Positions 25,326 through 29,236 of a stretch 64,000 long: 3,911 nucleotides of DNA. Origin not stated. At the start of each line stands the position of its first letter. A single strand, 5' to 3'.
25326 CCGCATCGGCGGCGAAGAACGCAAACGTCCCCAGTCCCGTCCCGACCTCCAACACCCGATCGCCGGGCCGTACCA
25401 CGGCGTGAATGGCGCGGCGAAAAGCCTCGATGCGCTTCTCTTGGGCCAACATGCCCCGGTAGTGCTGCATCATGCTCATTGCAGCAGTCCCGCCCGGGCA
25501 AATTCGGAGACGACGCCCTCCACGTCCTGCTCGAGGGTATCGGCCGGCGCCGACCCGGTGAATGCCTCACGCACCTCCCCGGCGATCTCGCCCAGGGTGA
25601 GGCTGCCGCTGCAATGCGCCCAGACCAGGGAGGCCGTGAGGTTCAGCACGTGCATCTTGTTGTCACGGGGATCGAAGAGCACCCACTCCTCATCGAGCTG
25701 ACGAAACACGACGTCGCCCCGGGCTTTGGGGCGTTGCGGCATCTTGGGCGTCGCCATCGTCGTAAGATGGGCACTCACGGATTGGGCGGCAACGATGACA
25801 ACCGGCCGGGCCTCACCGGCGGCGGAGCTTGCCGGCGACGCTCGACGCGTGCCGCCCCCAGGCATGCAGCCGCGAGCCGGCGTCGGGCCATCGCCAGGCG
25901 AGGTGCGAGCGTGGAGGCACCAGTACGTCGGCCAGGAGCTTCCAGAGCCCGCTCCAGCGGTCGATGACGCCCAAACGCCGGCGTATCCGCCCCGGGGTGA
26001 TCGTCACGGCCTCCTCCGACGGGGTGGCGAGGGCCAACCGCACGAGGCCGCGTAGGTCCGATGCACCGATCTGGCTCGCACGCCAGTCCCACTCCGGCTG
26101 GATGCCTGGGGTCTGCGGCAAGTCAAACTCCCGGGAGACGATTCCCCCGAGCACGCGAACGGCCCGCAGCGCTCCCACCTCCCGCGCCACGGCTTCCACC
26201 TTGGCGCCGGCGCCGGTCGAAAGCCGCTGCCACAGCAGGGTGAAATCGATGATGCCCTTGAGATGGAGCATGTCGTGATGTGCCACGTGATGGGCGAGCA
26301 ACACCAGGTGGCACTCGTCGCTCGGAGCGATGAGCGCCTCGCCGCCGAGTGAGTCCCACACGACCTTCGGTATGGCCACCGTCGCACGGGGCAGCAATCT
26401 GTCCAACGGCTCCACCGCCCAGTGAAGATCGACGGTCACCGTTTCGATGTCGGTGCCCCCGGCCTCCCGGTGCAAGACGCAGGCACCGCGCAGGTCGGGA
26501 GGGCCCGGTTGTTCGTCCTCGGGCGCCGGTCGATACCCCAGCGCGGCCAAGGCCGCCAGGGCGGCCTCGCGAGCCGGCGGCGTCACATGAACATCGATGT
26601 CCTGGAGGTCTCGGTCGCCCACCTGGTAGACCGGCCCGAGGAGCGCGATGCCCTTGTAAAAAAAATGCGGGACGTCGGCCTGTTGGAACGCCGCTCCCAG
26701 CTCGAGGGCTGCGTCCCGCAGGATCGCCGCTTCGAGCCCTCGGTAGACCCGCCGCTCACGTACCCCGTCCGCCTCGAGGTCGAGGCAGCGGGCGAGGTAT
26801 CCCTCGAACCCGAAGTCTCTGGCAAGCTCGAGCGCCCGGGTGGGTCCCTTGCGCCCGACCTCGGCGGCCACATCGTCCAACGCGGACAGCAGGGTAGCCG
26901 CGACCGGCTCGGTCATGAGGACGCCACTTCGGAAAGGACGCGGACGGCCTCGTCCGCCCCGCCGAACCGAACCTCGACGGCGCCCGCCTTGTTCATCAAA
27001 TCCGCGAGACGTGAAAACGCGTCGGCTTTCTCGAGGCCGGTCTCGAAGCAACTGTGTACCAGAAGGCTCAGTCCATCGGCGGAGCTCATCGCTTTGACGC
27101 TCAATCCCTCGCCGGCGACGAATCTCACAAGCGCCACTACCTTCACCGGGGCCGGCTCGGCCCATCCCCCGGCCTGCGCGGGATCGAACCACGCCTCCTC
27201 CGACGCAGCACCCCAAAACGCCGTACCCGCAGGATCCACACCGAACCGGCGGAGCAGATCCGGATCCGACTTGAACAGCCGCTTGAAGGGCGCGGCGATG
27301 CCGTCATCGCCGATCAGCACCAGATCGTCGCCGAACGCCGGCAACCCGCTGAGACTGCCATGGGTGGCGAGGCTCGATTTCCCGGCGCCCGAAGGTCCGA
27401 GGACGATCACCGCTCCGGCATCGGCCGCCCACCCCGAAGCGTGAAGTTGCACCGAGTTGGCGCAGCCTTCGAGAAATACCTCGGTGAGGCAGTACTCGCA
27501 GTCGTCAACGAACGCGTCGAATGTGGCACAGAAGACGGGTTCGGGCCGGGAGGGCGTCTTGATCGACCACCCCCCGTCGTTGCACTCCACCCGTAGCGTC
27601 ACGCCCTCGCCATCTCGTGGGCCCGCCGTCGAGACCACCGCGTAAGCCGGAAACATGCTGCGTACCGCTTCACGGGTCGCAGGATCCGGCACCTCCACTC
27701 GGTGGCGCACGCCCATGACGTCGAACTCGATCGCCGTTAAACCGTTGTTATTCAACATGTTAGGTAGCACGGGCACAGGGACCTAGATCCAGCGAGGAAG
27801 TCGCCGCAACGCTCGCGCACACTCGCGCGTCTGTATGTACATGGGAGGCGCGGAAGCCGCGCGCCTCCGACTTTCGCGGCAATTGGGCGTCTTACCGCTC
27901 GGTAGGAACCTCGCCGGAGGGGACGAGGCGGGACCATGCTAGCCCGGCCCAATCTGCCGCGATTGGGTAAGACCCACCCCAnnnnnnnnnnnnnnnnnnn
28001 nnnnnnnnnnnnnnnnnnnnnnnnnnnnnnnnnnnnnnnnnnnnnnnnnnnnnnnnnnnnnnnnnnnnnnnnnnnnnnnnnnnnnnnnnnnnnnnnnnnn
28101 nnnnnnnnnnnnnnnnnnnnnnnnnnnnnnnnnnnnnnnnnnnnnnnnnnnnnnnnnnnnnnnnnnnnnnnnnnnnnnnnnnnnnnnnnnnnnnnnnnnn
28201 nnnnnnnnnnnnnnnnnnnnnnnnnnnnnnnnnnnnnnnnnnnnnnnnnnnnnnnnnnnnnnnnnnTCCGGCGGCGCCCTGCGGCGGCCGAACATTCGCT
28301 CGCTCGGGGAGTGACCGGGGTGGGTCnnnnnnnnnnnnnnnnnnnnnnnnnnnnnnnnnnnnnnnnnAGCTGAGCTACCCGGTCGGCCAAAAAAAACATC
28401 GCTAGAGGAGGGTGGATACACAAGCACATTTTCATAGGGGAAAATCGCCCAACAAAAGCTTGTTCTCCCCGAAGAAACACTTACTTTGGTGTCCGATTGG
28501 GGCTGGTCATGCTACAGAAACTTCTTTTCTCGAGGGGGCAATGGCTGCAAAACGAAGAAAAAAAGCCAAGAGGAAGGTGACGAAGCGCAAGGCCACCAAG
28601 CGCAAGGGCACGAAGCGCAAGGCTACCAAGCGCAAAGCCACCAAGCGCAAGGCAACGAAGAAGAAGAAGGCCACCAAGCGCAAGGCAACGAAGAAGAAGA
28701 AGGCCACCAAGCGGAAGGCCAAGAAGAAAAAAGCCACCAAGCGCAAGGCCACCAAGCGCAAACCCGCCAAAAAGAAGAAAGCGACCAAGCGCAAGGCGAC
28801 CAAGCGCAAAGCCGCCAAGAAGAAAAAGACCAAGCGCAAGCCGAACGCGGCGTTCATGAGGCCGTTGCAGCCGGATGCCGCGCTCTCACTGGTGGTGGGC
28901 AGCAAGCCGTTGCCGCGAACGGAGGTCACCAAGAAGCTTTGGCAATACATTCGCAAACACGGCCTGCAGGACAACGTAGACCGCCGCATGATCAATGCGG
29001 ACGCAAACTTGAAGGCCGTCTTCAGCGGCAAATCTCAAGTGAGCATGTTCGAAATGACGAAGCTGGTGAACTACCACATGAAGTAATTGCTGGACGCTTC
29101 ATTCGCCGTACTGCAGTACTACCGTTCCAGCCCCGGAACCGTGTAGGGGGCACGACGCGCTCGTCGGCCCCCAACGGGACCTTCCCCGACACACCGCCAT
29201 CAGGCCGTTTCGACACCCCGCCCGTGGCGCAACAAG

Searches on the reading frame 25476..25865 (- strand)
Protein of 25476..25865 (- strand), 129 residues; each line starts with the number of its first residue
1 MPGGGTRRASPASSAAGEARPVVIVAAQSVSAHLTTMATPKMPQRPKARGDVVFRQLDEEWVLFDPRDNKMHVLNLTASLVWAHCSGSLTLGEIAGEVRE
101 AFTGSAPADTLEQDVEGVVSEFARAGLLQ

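Call 3: search_protein_families(library=pfam, proteins=[window:25476-25865:-], max_evalue=0.01)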
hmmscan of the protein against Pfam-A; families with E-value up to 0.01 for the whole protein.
window:25476-25865:- (129 aa): 1 family
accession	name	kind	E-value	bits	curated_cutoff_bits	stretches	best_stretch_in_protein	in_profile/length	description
PF05402.18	PqqD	-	2.8e-13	50.4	23.4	1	60-128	1-67/67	Coenzyme PQQ synthesis protein D (PqqD)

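Call 4: search_protein_families(library=ncbifam, proteins=[window:25476-25865:-], max_evalue=0.01)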
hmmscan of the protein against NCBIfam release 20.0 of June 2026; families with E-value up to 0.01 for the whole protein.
window:25476-25865:- (129 aa): 4 families
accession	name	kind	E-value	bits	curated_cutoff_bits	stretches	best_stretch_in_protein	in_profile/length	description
NF033530.1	lasso_PqqD_Strm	exception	9.5e-07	28.9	70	1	51-127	3-77/78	lasso peptide biosynthesis PqqD family chaperone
TIGR04353.1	PqqD_rel_X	equivalog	5.2e-06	27.3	35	1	57-129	1-74/74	HPr-rel-A system PqqD family peptide chaperone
TIGR03859.1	PQQ_PqqD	equivalog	5.7e-06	26.1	46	1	58-122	15-74/81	pyrroloquinoline quinone biosynthesis peptide chaperone PqqD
TIGR04248.1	SCM_PqqD_rel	equivalog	2.4e-05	24.4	100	1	52-126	6-79/84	SynChlorMet cassette protein ScmD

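Call 42: search_solved_structures(query=window:25476-25865:-, max_evalue=1, show_alignments=2)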
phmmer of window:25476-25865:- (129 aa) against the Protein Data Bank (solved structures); distinct sequences matched with E-value up to 1: 6.
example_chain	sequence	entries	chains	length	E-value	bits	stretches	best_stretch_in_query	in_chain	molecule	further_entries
9x8z_B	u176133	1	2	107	0.00033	24.2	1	50-129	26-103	PqqD family protein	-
6q0e_A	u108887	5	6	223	0.25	14.9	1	29-82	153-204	Hemagglutinin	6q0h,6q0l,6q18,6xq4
6q0i_A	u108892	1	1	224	0.25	14.9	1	29-82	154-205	Hemagglutinin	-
6whk_A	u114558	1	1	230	0.32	14.5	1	29-77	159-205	Hemagglutinin HA1 chain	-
8diu_D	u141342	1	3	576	0.46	14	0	29-78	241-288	hemagglutinin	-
7yhk_A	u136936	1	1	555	0.8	13.3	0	29-77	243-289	Hemagglutinin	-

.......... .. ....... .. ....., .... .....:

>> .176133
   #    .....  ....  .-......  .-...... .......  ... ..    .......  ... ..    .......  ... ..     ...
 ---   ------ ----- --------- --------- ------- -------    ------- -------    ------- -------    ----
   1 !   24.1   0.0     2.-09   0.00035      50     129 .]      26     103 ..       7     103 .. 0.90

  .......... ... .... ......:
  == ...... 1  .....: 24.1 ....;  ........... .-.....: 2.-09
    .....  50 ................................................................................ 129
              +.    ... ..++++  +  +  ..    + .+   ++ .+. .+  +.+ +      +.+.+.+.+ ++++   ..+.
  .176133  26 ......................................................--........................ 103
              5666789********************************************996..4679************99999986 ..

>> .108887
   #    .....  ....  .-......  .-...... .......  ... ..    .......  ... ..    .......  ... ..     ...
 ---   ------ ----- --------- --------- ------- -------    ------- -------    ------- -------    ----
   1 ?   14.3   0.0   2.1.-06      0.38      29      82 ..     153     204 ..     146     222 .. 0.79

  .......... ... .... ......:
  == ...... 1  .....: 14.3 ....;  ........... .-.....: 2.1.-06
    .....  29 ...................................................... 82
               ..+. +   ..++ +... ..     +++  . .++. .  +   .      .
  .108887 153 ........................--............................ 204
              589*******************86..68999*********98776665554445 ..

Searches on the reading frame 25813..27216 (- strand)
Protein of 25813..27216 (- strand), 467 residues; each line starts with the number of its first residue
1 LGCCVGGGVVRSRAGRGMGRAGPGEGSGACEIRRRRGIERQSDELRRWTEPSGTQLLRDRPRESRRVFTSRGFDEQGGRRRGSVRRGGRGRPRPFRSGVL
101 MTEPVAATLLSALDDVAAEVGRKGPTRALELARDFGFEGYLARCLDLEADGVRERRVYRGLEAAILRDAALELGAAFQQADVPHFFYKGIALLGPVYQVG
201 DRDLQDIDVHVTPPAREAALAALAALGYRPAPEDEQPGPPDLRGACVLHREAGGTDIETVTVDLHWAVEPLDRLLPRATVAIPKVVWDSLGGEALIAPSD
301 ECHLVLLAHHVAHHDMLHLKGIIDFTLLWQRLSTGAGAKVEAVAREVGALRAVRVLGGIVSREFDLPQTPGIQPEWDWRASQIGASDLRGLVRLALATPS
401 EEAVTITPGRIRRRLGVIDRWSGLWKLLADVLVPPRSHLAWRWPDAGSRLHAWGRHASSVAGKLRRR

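Call 3: search_protein_families(library=pfam, proteins=[window:25813-27216:-], max_evalue=0.01)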
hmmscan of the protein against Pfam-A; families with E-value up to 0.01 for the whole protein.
window:25813-27216:- (467 aa): 1 family
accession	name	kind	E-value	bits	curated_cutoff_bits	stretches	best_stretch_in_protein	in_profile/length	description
PF14907.12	NTP_transf_5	-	2.6e-21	76.8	31.2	1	163-354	53-238/249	Uncharacterised nucleotidyltransferase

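Call 4: search_protein_families(library=ncbifam, proteins=[window:25813-27216:-], max_evalue=0.01)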
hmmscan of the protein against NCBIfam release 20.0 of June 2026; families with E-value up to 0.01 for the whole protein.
window:25813-27216:- (467 aa): 0 families

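Call 24: search_solved_structures(query=window:25813-27216:-, max_evalue=1)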
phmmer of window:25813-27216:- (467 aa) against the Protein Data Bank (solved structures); distinct sequences matched with E-value up to 1: 0.

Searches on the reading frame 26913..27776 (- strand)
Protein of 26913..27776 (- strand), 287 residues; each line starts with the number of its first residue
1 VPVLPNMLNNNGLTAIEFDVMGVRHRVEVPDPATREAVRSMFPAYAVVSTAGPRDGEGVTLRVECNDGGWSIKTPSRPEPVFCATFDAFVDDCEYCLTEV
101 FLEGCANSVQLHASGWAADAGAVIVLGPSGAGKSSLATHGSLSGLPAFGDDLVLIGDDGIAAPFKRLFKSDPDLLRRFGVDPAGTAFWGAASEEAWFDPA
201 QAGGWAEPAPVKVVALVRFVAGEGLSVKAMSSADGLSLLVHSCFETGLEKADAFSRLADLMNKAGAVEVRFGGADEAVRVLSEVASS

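Call 3: search_protein_families(library=pfam, proteins=[window:26913-27776:-], max_evalue=0.01)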
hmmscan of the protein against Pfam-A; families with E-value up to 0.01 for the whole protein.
window:26913-27776:- (287 aa): 1 family
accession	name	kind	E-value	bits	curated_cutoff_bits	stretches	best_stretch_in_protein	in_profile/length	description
PF20703.3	nSTAND1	-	0.0089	16.1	27.1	0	122-144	35-57/379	Novel STAND NTPase 1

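Call 4: search_protein_families(library=ncbifam, proteins=[window:26913-27776:-], max_evalue=0.01)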
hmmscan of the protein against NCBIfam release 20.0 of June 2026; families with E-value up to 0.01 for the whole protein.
window:26913-27776:- (287 aa): 1 family
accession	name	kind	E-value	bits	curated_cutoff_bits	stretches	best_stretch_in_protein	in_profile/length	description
TIGR04352.1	HprK_rel_A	equivalog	1.5e-11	43.9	200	1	100-283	88-279/280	HprK-related kinase A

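Call 23: search_solved_structures(query=window:26913-27776:-, max_evalue=1, show_alignments=1)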
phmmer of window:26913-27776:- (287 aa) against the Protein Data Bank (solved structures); distinct sequences matched with E-value up to 1: 3.
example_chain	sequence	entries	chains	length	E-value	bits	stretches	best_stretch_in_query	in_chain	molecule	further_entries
6c2u_A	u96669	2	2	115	0.039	16.2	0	118-137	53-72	phosphate-loop protein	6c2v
7kyo_B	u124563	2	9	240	0.27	13.5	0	130-169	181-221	Manganese ABC transporter, ATP-binding protein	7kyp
1g29_1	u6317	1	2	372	0.74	12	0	119-171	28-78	MALTOSE TRANSPORT PROTEIN MALK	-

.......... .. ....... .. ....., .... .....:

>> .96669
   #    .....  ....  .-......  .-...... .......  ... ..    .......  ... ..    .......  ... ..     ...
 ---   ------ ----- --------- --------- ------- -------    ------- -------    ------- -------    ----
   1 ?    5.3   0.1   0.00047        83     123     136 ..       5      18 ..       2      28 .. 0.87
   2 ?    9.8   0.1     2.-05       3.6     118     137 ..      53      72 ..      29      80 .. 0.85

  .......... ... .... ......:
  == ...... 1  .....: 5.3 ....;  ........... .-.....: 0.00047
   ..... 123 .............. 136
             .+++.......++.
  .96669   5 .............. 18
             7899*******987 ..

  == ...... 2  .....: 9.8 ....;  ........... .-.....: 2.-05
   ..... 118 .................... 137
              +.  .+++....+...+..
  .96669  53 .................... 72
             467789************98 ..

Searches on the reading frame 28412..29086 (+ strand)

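Call 88: search_protein_families(library=pfam, proteins=[window:28412-29086:+], max_evalue=0.001)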
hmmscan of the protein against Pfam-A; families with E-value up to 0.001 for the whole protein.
window:28412-29086:+ (224 aa): 1 family
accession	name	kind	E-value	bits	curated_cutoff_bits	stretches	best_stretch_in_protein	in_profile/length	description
PF02201.23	SWIB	-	4.3e-25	87.7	25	1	151-223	2-74/74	SWIB/MDM2 domain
